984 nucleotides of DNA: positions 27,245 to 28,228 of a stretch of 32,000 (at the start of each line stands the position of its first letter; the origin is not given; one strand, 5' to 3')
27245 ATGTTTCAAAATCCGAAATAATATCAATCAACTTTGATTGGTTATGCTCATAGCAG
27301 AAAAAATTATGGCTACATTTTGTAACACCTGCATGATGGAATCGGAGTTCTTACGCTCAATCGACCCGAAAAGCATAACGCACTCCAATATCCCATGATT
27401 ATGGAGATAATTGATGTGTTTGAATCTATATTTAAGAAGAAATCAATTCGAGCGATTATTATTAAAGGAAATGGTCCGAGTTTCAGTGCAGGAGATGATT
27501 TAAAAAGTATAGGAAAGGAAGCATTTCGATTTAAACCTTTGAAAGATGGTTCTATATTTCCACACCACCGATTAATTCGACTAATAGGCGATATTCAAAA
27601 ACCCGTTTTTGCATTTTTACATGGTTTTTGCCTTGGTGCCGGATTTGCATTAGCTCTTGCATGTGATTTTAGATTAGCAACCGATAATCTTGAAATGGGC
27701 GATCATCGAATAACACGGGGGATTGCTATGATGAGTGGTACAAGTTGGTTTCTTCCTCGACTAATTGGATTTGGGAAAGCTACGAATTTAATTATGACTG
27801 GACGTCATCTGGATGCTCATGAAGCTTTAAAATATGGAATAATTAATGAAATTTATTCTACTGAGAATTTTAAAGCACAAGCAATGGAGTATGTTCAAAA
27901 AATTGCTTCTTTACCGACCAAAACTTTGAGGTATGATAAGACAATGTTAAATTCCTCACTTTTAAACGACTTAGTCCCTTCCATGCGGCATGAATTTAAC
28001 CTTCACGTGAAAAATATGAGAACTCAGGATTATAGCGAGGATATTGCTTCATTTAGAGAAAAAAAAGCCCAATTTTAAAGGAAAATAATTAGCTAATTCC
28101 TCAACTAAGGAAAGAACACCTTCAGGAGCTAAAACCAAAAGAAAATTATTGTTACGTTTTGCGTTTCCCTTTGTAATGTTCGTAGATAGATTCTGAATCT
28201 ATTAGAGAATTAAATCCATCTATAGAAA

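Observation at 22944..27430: Crotonase gene split by a 4.1-kb cassette flanked by 172-nt direct repeats of its own 5' end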

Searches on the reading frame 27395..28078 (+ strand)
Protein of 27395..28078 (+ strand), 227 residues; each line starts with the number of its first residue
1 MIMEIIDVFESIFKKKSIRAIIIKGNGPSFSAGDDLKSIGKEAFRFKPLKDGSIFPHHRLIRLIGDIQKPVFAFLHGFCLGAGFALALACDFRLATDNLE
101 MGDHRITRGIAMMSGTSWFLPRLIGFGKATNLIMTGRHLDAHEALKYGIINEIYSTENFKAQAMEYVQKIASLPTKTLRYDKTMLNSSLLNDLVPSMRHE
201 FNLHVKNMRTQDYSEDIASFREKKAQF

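Call 8: search_protein_families(library=pfam, proteins=[window:27395-28078:+], max_evalue=0.01)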
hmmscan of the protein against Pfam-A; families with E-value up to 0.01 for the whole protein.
window:27395-28078:+ (227 aa): 2 families
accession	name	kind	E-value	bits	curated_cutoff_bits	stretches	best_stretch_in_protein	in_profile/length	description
PF00378.25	ECH_1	-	5.7e-40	137.7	27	1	1-225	24-245/251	Enoyl-CoA hydratase/isomerase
PF16113.10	ECH_2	-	4.1e-22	79.6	27.2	1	1-163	19-181/335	Enoyl-CoA hydratase/isomerase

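Call 9: search_protein_families(library=ncbifam, proteins=[window:27395-28078:+], max_evalue=0.01)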
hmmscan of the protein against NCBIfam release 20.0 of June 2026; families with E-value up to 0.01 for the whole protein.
window:27395-28078:+ (227 aa): 72 families (the best 25 are shown)
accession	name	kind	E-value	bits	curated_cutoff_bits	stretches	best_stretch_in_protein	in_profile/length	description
NF006107.0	PRK08258.1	equivalog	4e-36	124.7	330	1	4-224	48-270/277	enoyl-CoA hydratase family protein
NF006699.0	PRK09245.1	subfamily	4.2e-36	124.6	354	1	2-225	33-260/266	crotonase/enoyl-CoA hydratase family protein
NF046063.1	oxepin_alt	equivalog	5.4e-35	121.1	300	1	5-225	32-252/254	oxepin-CoA hydrolase, alternative type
NF005802.0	PRK07657.1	equivalog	7.1e-35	120.8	363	1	1-225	32-254/260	enoyl-CoA hydratase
NF004475.0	PRK05809.1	subfamily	8.9e-35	120.4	394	1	4-225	35-254/260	short-chain-enoyl-CoA hydratase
NF004857.0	PRK06210.1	equivalog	3.2e-34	118.6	341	1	10-225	46-269/275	enoyl-CoA hydratase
NF005803.0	PRK07658.1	equivalog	2e-33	115.9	313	1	2-224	30-250/257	enoyl-CoA hydratase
TIGR02280.1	PaaB1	equivalog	2.2e-33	115.9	345.15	1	2-225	28-250/256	2-(1,2-epoxy-1,2-dihydrophenyl)acetyl-CoA isomerase PaaG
NF051848.1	EnCoAHydtEchA19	equivalog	3.2e-33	115.4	400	1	2-225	29-252/258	enoyl-CoA hydratase EchA19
NF006109.0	PRK08260.1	subfamily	1.9e-31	109.4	320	1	1-225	32-272/296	enoyl-CoA hydratase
NF004517.0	PRK05862.1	equivalog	2.6e-31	109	396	1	2-225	33-251/257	enoyl-CoA hydratase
NF006108.0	PRK08259.1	equivalog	6.1e-31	107.9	273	1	4-217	34-241/256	crotonase/enoyl-CoA hydratase family protein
NF005700.0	PRK07511.1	subfamily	9.6e-31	107.3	274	1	6-225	36-255/260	enoyl-CoA hydratase family protein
NF007239.0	PRK09674.1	equivalog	4.6e-30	104.9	371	1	2-225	33-251/257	2,3-dehydroadipyl-CoA hydratase PaaF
NF004635.0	PRK05981.1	equivalog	1.3e-29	103.6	351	1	1-225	32-260/266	enoyl-CoA hydratase/isomerase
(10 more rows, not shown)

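Call 22: find_encoding_contigs(protein=window:27395-28078:+, flank=10000, max_places=6)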
Protein window:27395-28078:+ (227 aa): no gene with exactly this product is on record in the collection.
